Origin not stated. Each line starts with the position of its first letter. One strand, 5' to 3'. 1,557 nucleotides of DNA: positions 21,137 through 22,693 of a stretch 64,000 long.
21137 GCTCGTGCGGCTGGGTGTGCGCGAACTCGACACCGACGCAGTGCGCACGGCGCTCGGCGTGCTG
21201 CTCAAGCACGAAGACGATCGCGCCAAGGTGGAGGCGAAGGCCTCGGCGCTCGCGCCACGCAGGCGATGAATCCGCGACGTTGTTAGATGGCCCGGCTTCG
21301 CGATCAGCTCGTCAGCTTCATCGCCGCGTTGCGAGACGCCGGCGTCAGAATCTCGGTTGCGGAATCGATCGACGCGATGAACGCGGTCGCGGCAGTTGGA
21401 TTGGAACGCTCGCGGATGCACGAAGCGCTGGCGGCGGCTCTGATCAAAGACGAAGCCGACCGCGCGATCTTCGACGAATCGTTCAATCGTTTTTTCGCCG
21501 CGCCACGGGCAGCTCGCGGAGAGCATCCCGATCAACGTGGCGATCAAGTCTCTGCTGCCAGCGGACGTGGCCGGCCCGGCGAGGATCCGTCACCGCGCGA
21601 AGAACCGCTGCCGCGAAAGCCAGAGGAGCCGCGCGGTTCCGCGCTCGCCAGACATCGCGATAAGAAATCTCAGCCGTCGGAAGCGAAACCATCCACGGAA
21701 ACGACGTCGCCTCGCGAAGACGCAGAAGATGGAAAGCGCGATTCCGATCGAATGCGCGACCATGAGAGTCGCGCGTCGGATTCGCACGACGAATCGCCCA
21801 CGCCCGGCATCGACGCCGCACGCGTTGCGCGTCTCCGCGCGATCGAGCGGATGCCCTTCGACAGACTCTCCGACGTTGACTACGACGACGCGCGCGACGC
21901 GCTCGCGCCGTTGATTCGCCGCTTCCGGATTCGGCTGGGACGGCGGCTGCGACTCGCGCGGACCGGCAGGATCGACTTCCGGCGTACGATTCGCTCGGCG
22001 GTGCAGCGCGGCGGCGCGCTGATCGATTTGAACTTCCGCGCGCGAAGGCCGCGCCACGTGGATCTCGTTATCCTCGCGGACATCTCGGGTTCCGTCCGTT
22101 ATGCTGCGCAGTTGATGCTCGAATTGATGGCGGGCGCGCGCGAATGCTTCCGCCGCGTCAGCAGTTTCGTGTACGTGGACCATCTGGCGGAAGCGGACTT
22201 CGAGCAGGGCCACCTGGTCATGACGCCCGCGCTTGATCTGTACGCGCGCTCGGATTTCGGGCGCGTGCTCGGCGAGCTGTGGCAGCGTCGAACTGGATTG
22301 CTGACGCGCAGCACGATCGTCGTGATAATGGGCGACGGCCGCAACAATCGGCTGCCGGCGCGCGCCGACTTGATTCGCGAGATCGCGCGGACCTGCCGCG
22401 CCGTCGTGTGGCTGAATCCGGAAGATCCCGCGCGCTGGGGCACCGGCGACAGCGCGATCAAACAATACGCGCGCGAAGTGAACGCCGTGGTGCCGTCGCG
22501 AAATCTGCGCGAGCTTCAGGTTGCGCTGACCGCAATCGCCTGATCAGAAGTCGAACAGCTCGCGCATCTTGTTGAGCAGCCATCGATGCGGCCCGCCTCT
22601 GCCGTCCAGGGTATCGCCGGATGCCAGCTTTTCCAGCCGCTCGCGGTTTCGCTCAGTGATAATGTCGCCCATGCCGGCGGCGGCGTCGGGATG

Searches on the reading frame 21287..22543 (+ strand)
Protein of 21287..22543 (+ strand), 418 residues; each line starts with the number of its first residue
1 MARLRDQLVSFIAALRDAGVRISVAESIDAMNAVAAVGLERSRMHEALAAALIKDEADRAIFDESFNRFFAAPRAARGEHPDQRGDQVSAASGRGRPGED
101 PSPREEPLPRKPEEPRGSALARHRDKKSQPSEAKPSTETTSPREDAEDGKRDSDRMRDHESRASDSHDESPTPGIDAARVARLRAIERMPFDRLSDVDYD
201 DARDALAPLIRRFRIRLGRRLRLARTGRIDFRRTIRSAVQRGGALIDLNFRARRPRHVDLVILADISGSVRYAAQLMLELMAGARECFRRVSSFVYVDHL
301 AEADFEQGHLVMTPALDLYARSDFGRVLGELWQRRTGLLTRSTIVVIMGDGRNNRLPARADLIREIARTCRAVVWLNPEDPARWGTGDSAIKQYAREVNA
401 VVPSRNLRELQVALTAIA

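Call 48: search_protein_families(library=pfam, proteins=[window:21287-22543:+], max_evalue=0.00001)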
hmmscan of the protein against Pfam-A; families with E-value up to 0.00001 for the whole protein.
window:21287-22543:+ (418 aa): 1 family
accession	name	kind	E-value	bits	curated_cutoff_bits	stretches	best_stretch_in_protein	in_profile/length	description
PF05762.20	VWA_CoxE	-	3.2e-29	102.4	26.4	1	205-409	4-221/222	VWA domain containing CoxE-like protein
